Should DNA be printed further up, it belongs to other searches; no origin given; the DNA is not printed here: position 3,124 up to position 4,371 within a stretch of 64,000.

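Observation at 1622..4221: Compact minus-strand module: unknown 323-aa protein, MazF-like toxin, antitoxin, orphan NurA-like nuclease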

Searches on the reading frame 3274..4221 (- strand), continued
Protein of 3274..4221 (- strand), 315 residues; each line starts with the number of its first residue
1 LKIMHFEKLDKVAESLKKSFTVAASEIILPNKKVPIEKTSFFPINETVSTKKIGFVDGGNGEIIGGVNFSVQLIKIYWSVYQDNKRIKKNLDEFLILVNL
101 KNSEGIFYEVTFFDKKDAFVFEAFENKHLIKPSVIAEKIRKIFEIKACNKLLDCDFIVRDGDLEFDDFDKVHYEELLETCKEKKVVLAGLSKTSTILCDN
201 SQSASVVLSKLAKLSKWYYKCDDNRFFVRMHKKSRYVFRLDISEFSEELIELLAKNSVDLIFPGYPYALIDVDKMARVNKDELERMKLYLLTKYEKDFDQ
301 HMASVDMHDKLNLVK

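Call 35: find_related_loci(query=A3, collection=genome_contigs, flank=8000)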
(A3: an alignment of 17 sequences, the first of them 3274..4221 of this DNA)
Query A3 (315 aa) in genome_contigs; peptide patterns used: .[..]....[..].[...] (x = any residue, [..] = any of these).
559 stretches matched a pattern; 540 encode a relative of the query (tblastn E <= 1e-3); the best 80 are kept; 80 distinct loci.
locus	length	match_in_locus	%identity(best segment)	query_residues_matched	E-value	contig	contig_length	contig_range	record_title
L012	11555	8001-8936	68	4-314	3e-142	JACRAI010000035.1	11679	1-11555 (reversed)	MAG: archaeon isolate NC_groundwater_1589_Pr3_B-0.1um_32_8 SR-2_scaffold_141_1147402, whole genome shotgun sequence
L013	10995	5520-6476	44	11-314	4e-69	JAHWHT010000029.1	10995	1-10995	MAG: Candidatus Woesearchaeota archaeon isolate Yap100.bin1.6 contig_9098, whole genome shotgun sequence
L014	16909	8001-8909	45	27-314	2e-68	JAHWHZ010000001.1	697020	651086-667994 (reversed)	MAG: Candidatus Woesearchaeota archaeon isolate Yap200.bin2.134 contig_6, whole genome shotgun sequence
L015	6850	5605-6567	39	10-314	4e-62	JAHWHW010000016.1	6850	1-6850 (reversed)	MAG: Candidatus Woesearchaeota archaeon isolate Yap150.bin4.9 contig-145_28042, whole genome shotgun sequence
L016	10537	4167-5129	38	10-314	5e-62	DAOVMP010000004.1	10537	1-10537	MAG TPA_asm: Candidatus Woesearchaeota archaeon isolate CSMAG_1474 CSMAG_1474_k141_1753056_length_10537_cov_9.0000, whol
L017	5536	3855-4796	37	9-312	3e-61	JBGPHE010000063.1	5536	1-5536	MAG: Candidatus Nanoarchaeia archaeon isolate OBJ_0618_7090110_366 k141_1875172_length_5536_cov_60.0252, whole genome sh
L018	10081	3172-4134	37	10-314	7e-61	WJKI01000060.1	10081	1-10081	MAG: Candidatus Woesearchaeota archaeon isolate Bin_473 k141_4901363, whole genome shotgun sequence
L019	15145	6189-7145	38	10-312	8e-61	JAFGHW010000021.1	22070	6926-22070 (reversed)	MAG: Candidatus Woesearchaeota archaeon isolate Zod_Metabat.157 k87_6167462, whole genome shotgun sequence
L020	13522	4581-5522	36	9-312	3e-57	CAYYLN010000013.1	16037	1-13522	MAG TPA_asm: uncultured Methanosarcinales archaeon isolate binchicken_co38_1403 genome assembly, contig: NODE_7684_lengt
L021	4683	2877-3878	35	1-314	9e-57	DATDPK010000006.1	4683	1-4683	MAG TPA_asm: Candidatus Nanoarchaeia archaeon isolate SMAG_U7919 k141_3914218, whole genome shotgun sequence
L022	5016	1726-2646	36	32-308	9e-55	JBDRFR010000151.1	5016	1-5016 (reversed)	MAG: Nanoarchaeota archaeon isolate MEGAHIT-group-1.382 k141_585646, whole genome shotgun sequence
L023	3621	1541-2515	37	4-312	4e-52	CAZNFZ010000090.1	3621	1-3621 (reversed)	MAG TPA_asm: uncultured Methanosarcinales archaeon isolate binchicken_co165_133 genome assembly, contig: k141_1099808, w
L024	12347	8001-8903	35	27-309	4e-51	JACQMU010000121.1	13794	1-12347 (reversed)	MAG: Candidatus Woesearchaeota archaeon isolate NC_groundwater_1237_Ag_S-0.1um_39_34 S_p1_S3_coassembly_k141_1673691, wh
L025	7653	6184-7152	34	3-312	6e-51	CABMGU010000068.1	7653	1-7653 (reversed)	uncultured archaeon isolate LFW-252_3 genome assembly, contig: LFW2523_70, whole genome shotgun sequence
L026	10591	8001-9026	35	7-314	1e-50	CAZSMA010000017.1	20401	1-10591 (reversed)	MAG TPA_asm: uncultured Methanosarcinales archaeon isolate SRP256446_co1_47 genome assembly, contig: NODE_810_length_204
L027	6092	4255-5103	38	55-314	6e-51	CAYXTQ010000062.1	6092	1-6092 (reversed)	MAG TPA_asm: uncultured Methanosarcinales archaeon isolate binchicken_co266_33 genome assembly, contig: NODE_29536_lengt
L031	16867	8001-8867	38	31-312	5e-50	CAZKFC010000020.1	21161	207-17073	MAG TPA_asm: uncultured Methanosarcinales archaeon isolate binchicken_co19_615 genome assembly, contig: NODE_3852_length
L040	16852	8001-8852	37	34-314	1e-47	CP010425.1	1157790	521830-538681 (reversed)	Archaeon GW2011_AR15 chromosome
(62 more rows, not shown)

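Call 85: search_protein_families(library=pfam, proteins=[L012:8939-9940:-, L012:10048-10782:+, L012:10789-11118:-, L004:11083-11412:-], max_evalue=0.01)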
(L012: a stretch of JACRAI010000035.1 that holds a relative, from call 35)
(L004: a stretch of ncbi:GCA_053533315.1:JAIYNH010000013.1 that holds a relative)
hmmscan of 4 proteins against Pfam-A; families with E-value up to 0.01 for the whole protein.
L012:8939-9940:- (333 aa): 6 families
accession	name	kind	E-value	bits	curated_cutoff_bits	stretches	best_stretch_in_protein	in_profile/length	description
PF01037.27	AsnC_trans_reg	-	7.5e-09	35.8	25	1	81-132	14-65/73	Lrp/AsnC ligand binding domain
PF13412.12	HTH_24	-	6.9e-08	32.4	21.9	1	173-219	2-48/48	Winged helix-turn-helix DNA-binding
PF01978.25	TrmB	-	0.00063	20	25.6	1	172-219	6-53/68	Sugar-specific transcriptional regulator TrmB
PF02002.24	TFIIE_alpha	-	0.0029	17.9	22.9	1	168-219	7-58/105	TFIIE alpha subunit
PF01047.28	MarR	-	0.0065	16.8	24.6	0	173-218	2-47/59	MarR family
PF08221.17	HTH_9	-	0.0081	16.7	23.4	0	179-219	18-58/62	RNA polymerase III subunit RPC82 helix-turn-helix domain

L012:10048-10782:+ (244 aa): 0 families

L012:10789-11118:- (109 aa): 0 families

L004:11083-11412:- (109 aa): 0 families

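Call 92: search_protein_families(library=pfam, proteins=[L040:12549-14573:-, L031:10987-12972:-, L027:2324-3859:-], max_evalue=0.001)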
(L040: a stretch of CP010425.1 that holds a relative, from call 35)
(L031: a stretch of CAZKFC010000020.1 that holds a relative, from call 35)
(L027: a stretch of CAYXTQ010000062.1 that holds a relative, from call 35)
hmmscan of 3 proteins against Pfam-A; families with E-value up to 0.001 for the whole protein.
L040:12549-14573:- (675 aa): 3 families
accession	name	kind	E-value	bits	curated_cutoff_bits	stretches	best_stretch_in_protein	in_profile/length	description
PF01935.23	DUF87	-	1e-34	121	23.2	1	114-325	2-219/220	Helicase HerA, central domain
PF05872.18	HerA_C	-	1.9e-07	30.6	22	0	371-439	289-363/502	Helicase HerA-like C-terminal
PF12846.13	AAA_10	-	2.5e-05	23.9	27.5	1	134-224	21-101/362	AAA-like domain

L031:10987-12972:- (662 aa): 3 families
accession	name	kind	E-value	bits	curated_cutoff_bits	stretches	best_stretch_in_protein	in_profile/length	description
PF01935.23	DUF87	-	2e-34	120.1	23.2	1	104-315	2-219/220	Helicase HerA, central domain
PF05872.18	HerA_C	-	1.9e-06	27.2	22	0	361-431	289-365/502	Helicase HerA-like C-terminal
PF12846.13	AAA_10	-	0.0002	21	27.5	0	124-210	21-97/362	AAA-like domain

L027:2324-3859:- (512 aa): 1 family
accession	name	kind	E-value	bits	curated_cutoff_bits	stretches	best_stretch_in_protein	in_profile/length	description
PF01935.23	DUF87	-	2.6e-26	93.5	23.2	1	134-356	2-219/220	Helicase HerA, central domain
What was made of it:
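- On NurA (PF09376): Some Woesearchaeota carry a DUF87 plus HerA_C ATPase 2-3.7 kb away (call 92).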

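Call 98: search_solved_structures(query=A3, max_evalue=0.01, show_alignments=1)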
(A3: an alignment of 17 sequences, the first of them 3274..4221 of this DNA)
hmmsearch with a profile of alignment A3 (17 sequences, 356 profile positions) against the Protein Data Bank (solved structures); distinct sequences matched with E-value up to 0.01: 0.

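Call 99: search_solved_structures(query=A3, max_evalue=10, show_alignments=3)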
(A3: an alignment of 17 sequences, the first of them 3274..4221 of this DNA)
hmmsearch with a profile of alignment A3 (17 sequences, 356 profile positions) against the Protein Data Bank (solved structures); distinct sequences matched with E-value up to 10: 3.
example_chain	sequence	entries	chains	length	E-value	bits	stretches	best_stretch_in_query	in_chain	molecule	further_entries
8wet_G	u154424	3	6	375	0.19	14.1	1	156-227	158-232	TdpB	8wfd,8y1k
7f4l_B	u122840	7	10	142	0.2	14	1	162-211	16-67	Transmembrane protein, putative | AMTP2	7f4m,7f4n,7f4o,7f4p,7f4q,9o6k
8xyl_D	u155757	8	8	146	0.22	13.9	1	162-211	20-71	Transmembrane protein, putative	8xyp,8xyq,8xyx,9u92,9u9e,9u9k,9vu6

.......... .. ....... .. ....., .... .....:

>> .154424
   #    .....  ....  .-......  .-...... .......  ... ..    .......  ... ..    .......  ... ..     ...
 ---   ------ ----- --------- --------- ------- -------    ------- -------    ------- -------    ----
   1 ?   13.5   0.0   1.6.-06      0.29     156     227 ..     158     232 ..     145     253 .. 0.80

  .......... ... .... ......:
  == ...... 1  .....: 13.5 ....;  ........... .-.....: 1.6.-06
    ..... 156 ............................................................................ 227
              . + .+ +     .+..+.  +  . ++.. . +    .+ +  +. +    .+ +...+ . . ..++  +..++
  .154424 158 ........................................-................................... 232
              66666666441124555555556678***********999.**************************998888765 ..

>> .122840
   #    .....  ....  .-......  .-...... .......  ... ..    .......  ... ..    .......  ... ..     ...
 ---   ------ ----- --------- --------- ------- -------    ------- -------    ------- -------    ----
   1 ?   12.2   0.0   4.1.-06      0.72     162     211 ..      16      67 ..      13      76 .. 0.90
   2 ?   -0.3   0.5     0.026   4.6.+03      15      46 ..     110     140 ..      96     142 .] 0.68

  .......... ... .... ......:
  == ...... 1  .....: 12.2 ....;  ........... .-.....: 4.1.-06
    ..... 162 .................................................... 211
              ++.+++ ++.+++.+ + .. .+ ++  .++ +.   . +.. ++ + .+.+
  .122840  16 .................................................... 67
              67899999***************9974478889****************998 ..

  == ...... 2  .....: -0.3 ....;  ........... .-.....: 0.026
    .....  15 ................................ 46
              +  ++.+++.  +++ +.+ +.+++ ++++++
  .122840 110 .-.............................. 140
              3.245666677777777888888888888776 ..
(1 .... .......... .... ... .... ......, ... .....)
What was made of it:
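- Closest known: HerA-type ATPase plus NurA-like nuclease defence pairs. Same: TdpB is the top PDB hit of the NurA profile, over the E..DG..SKT core (call 99).
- The best, non-significant PDB profile hit of the NurA alignment is TdpB (E 0.19; call 99).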
